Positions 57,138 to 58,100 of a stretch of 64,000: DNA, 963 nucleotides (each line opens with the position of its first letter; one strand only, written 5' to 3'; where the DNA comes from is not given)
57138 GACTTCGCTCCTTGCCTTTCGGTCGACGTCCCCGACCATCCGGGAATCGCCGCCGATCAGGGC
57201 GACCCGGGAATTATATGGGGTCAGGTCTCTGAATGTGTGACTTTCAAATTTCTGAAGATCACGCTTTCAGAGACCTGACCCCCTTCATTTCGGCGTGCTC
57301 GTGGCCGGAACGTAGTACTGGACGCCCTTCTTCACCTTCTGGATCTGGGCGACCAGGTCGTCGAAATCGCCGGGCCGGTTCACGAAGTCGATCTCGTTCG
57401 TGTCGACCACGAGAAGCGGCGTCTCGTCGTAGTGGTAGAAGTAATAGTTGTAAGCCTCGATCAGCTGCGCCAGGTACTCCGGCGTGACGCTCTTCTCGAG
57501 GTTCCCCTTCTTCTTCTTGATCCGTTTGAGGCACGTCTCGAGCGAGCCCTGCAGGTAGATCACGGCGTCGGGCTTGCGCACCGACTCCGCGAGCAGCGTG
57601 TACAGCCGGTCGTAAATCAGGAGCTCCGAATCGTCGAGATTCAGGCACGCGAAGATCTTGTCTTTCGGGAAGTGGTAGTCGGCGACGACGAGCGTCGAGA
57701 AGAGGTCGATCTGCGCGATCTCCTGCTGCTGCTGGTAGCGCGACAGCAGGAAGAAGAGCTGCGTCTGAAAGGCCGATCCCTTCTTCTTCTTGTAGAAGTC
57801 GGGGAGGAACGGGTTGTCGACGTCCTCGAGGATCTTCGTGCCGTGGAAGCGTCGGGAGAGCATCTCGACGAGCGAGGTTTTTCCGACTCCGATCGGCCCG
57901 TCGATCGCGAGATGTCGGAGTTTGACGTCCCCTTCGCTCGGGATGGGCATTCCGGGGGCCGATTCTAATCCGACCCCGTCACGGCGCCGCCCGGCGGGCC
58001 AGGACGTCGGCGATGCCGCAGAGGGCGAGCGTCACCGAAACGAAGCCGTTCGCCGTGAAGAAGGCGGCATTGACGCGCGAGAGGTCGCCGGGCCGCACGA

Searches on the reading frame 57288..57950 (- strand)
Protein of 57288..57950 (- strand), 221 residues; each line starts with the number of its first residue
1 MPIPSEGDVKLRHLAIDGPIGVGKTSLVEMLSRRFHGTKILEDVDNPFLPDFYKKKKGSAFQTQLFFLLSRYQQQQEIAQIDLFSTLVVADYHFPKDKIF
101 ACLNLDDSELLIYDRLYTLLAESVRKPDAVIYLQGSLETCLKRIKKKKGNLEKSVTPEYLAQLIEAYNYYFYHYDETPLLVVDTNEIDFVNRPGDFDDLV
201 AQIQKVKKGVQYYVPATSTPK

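Call 29: search_protein_families(library=pfam, proteins=[window:57288-57950:-])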
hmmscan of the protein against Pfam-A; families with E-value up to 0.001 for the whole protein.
window:57288-57950:- (221 aa): 3 families
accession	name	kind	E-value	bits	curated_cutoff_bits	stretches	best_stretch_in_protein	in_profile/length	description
PF01712.25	dNK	-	3.9e-38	131.7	27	1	14-206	1-201/203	Deoxynucleoside kinase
PF02223.23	Thymidylate_kin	-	6.7e-07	29.6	27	1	16-183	1-173/185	Thymidylate kinase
PF13238.12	AAA_18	-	2.3e-05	25.3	29.4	1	16-153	3-117/128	AAA domain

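Call 60: find_homologous_proteins(query=window:57288-57950:-, max_evalue=1e-40)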
Query window:57288-57950:- (221 aa): 7852 proteins with E <= 1e-40 among 8000 candidates; the best 120 are listed.
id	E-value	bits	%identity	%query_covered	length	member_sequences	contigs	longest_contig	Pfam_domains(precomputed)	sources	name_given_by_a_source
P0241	7.1e-143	492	100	100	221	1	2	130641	PF02223.24,PF01712.26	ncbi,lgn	-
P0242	1.0e-141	488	100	100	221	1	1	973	PF02223.24,PF01712.26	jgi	-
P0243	3.4e-137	473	95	100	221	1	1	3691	PF02223.24,PF01712.26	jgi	jgi:deoxyadenosine/deoxycytidine kinase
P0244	4.8e-136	469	95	100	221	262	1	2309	PF02223.24,PF01712.26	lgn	-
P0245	2.1e-132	458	92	100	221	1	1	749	PF02223.24,PF01712.26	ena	-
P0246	5.8e-132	456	94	97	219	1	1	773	PF02223.24,PF01712.26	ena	-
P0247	5.7e-131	453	90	100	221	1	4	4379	PF02223.24,PF01712.26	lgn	-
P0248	2.0e-130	451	90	100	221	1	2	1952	PF02223.24,PF01712.26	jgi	jgi:deoxyguanosine kinase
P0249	3.3e-130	450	90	100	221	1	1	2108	PF02223.24,PF01712.26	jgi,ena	-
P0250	3.7e-130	450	89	100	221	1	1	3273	PF02223.24,PF01712.26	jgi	jgi:deoxyguanosine kinase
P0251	5.8e-130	450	89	100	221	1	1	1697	PF02223.24,PF01712.26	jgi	jgi:deoxyguanosine kinase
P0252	6.0e-130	449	89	100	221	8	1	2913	PF02223.24,PF01712.26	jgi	jgi:deoxyadenosine/deoxycytidine kinase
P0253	6.6e-130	449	89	100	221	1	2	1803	PF02223.24,PF01712.26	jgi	-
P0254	7.5e-130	449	90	100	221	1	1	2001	PF02223.24,PF01712.26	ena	-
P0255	2.3e-129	448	88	100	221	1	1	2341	PF02223.24,PF01712.26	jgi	jgi:deoxyadenosine/deoxycytidine kinase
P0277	2.1e-127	441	90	98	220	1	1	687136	PF02223.24,PF01712.26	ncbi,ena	-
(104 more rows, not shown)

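Call 62: find_encoding_contigs(protein=P0241, flank=10000, max_places=2)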
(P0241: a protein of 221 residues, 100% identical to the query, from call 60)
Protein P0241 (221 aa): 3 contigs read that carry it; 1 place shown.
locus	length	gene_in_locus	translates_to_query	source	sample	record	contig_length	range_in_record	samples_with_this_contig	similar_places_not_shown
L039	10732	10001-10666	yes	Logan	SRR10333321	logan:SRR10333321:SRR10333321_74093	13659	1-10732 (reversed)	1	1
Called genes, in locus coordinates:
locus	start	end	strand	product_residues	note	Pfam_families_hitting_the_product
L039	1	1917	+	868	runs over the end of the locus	PF02739:5_3_exonuc_N, PF01367:5_3_exonuc, PF00476:DNA_pol_A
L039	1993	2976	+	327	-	PF03544:TonB_C (faint)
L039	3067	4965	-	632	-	PF00009:GTP_EFTU, PF01926:MMR_HSR1 (weak), PF03144:GTP_EFTU_D2, PF25461:Beta-barrel_SelB, PF09107:WHD_3rd_SelB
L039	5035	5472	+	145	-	PF09424:YqeY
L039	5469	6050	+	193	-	PF01928:CYTH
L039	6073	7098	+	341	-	PF00483:NTP_transferase, PF12804:NTP_transf_3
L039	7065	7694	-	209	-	PF12019:GspH (weak)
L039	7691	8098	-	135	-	PF12836:HHH_3, PF03934:T2SSK (faint)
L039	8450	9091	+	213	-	PF02441:Flavoprotein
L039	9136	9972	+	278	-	PF01040:UbiA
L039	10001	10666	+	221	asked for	PF01712:dNK, PF02223:Thymidylate_kin (weak)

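Call 63: find_encoding_contigs(protein=P0243, flank=2000, max_places=1)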
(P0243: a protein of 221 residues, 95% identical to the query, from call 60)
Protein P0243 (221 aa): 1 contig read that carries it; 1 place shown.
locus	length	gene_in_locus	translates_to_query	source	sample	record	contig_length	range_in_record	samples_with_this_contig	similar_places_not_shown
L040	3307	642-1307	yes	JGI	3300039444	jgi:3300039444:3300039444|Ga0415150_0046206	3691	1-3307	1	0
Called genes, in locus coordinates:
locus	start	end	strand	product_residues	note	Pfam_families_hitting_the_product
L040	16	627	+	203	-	PF09619:YscW (weak), PF03724:META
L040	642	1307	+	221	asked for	PF01712:dNK, PF02223:Thymidylate_kin (weak)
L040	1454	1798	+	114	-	-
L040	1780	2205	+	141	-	PF02548:Pantoate_transf, PF01177:Asp_Glu_race (weak)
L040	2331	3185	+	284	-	PF02569:Pantoate_ligase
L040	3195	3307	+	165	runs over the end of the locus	?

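Call 64: find_encoding_contigs(protein=P0277, flank=2000, max_places=1)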
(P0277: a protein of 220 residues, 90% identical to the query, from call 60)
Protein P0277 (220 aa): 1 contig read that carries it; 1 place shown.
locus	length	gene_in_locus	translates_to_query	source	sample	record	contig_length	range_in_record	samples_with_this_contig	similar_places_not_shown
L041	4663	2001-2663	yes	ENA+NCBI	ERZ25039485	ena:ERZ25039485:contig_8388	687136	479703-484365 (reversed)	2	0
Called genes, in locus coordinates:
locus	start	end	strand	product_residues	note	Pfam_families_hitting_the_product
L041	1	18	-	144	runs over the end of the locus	PF12836:HHH_3, PF03934:T2SSK (weak)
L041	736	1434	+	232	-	PF02441:Flavoprotein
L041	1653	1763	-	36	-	-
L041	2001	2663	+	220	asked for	PF01712:dNK, PF02223:Thymidylate_kin (weak)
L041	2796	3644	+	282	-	PF02548:Pantoate_transf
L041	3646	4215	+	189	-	-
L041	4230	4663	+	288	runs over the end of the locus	PF02569:Pantoate_ligase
